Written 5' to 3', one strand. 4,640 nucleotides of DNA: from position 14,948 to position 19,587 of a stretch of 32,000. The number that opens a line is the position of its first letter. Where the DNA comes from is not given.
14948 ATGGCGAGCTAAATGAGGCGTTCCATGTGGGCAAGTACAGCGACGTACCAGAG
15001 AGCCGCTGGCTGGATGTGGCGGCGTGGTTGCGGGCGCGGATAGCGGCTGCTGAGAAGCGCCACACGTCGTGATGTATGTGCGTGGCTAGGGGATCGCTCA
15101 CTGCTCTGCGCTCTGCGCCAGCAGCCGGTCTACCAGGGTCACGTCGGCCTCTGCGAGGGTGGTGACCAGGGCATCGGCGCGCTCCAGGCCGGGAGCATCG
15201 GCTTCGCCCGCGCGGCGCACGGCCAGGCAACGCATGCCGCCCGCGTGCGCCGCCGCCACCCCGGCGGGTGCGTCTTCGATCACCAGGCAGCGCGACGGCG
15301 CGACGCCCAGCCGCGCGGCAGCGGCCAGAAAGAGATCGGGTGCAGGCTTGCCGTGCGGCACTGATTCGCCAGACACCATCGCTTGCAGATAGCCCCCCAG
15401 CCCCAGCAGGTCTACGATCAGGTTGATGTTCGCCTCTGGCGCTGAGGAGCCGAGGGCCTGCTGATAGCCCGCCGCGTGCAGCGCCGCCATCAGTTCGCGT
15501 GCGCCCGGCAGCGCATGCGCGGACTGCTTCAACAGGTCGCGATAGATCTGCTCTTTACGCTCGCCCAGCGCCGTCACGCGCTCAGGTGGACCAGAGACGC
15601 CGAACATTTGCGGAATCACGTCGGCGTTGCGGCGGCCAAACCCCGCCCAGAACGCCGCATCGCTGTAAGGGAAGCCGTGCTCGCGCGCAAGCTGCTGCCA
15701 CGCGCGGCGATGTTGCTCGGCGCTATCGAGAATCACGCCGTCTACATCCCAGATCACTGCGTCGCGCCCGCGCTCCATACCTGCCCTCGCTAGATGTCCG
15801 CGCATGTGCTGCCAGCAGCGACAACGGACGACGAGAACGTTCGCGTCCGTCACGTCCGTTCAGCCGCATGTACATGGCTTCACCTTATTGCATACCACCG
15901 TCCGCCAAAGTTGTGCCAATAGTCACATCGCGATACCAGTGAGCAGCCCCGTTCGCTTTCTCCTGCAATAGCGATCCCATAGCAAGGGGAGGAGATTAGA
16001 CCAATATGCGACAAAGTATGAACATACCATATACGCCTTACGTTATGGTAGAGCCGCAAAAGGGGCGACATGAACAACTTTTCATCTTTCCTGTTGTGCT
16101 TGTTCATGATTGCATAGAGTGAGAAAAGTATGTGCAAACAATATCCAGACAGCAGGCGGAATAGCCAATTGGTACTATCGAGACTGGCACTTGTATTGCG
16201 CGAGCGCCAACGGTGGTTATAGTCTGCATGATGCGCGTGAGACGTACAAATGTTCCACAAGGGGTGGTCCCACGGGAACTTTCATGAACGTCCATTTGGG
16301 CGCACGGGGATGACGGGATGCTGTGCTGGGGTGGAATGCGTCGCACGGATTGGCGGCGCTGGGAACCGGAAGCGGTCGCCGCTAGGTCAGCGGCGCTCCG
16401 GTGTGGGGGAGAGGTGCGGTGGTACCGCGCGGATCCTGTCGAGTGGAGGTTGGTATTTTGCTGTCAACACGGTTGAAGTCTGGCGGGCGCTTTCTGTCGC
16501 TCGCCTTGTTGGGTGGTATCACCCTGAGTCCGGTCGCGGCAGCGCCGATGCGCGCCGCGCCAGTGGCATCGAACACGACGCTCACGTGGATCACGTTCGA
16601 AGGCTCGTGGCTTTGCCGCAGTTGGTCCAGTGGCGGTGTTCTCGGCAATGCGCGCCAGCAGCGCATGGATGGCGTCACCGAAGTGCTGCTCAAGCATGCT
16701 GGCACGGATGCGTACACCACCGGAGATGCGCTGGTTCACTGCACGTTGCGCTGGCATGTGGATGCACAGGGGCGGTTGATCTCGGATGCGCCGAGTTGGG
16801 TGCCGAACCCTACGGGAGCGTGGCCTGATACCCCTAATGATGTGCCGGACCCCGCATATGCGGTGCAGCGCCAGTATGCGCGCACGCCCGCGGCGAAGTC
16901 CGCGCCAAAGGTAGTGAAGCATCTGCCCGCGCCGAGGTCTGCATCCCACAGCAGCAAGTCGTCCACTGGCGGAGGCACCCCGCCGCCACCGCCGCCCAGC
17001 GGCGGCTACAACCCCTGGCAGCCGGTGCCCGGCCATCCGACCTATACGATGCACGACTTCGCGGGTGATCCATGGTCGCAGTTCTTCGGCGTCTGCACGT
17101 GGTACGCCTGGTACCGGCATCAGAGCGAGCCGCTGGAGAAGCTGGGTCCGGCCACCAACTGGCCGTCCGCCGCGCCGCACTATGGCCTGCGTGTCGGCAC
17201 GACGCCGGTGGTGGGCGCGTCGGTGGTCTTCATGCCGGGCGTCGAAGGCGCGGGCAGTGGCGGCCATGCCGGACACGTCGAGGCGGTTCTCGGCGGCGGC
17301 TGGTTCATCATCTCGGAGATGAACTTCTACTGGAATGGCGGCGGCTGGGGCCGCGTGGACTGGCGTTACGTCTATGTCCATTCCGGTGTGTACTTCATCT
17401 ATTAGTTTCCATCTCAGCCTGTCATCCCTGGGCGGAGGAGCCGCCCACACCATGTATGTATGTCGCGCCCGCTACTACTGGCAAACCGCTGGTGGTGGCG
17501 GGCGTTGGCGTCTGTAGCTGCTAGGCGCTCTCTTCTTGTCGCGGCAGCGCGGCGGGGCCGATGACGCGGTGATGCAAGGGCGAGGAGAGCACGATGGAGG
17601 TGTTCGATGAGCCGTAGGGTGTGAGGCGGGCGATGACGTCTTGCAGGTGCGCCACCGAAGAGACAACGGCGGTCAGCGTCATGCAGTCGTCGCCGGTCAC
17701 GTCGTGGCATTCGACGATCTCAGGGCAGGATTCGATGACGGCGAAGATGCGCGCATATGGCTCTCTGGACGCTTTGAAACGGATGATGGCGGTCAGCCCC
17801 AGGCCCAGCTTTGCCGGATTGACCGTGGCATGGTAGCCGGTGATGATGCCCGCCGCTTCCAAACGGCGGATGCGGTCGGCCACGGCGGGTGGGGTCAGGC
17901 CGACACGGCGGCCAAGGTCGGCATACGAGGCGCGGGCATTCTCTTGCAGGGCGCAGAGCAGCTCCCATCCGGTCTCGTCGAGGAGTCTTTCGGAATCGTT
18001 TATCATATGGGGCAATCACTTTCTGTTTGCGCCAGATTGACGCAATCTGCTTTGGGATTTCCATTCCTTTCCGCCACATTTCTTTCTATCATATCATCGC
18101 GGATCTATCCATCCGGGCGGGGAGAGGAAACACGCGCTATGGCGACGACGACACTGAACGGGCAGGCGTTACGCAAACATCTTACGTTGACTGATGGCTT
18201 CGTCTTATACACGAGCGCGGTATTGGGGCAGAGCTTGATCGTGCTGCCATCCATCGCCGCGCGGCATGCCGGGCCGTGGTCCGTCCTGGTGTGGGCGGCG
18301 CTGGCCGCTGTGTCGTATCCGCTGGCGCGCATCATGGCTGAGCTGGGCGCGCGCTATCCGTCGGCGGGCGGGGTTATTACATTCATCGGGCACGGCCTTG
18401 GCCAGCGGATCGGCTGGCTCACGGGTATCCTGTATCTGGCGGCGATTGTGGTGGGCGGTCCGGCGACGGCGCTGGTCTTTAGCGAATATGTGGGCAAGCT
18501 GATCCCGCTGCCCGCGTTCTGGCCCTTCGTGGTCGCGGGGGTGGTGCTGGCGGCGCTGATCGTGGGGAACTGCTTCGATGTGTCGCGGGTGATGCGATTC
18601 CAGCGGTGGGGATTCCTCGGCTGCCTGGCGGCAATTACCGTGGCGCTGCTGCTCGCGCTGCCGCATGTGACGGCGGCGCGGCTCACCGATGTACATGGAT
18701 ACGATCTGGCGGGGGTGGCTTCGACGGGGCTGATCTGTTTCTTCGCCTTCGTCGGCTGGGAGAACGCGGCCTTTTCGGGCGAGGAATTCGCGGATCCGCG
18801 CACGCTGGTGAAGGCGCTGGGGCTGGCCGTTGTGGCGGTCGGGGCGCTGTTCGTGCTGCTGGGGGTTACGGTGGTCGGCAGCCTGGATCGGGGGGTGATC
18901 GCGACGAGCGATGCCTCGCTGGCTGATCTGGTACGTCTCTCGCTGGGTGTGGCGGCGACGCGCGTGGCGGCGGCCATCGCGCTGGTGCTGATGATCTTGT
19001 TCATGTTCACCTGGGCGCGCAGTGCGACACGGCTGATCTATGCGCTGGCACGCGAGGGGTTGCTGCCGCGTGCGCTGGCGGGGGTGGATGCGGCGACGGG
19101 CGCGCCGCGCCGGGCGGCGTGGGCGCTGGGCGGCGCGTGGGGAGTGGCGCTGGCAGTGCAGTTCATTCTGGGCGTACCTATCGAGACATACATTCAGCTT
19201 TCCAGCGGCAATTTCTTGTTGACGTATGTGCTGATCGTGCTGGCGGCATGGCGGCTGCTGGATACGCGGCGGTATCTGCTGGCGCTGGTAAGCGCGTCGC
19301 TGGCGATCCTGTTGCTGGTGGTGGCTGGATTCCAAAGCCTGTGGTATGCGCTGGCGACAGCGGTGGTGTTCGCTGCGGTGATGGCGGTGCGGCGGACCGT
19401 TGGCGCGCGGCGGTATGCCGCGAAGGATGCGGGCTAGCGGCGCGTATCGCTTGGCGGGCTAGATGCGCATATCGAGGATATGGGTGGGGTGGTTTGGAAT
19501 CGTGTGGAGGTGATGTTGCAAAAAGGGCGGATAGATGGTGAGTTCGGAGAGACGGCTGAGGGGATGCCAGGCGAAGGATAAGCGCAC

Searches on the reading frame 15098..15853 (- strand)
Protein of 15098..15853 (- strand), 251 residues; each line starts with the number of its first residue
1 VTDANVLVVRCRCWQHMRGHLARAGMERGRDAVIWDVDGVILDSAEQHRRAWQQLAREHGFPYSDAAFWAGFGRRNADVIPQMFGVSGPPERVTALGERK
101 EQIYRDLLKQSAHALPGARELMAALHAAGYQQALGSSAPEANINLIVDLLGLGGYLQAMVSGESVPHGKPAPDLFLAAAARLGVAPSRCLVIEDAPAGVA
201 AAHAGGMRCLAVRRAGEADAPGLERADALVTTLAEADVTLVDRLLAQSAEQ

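Call 44: search_protein_families(library=pfam, proteins=[window:15098-15853:-], max_evalue=0.01)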
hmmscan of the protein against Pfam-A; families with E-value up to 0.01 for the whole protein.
window:15098-15853:- (251 aa): 4 families
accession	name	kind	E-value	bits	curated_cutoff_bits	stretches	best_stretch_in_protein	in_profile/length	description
PF00702.32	Hydrolase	-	7.4e-29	101.9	26.4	1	31-206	2-191/191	haloacid dehalogenase-like hydrolase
PF13419.12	HAD_2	-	9.4e-27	94.7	23.8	1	33-212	1-178/178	Haloacid dehalogenase-like hydrolase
PF13242.12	Hydrolase_like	-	5.8e-09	36.2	22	1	168-236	3-75/75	HAD-hyrolase-like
PF12710.13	HAD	-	1.2e-05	26.3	27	1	33-192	1-178/189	haloacid dehalogenase-like hydrolase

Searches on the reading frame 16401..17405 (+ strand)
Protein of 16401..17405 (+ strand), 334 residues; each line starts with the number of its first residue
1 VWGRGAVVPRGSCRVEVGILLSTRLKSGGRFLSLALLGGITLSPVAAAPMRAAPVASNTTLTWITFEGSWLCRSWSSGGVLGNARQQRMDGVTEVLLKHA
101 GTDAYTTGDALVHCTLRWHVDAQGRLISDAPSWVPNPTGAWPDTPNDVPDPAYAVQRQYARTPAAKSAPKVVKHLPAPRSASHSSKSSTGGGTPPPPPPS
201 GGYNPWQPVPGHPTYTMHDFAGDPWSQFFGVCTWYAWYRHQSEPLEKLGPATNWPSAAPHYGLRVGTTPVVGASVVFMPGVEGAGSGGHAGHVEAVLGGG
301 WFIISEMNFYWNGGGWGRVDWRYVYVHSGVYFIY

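Call 44: search_protein_families(library=pfam, proteins=[window:16401-17405:+], max_evalue=0.01)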
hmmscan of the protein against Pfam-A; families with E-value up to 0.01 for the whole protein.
window:16401-17405:+ (334 aa): 1 family
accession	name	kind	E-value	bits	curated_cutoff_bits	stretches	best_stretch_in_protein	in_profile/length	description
PF05257.22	CHAP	-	3.3e-12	47.2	26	1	225-308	4-81/81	CHAP domain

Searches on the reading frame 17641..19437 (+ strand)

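Call 8: search_protein_families(library=pfam, proteins=[window:17641-19437:+], max_evalue=0.01)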
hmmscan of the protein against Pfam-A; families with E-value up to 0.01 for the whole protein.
window:17641-19437:+ (598 aa): 2 families
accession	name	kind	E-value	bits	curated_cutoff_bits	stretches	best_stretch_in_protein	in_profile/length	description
PF13520.12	AA_permease_2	-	1.3e-29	103.9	27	1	187-575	7-403/427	Amino acid permease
PF00324.27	AA_permease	-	4.7e-15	55.7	24.6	1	194-582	10-424/470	Amino acid permease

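Call 9: search_protein_families(library=phrogs, proteins=[window:17641-19437:+], max_evalue=0.001)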
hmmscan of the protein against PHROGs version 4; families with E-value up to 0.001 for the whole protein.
window:17641-19437:+ (598 aa): 0 families
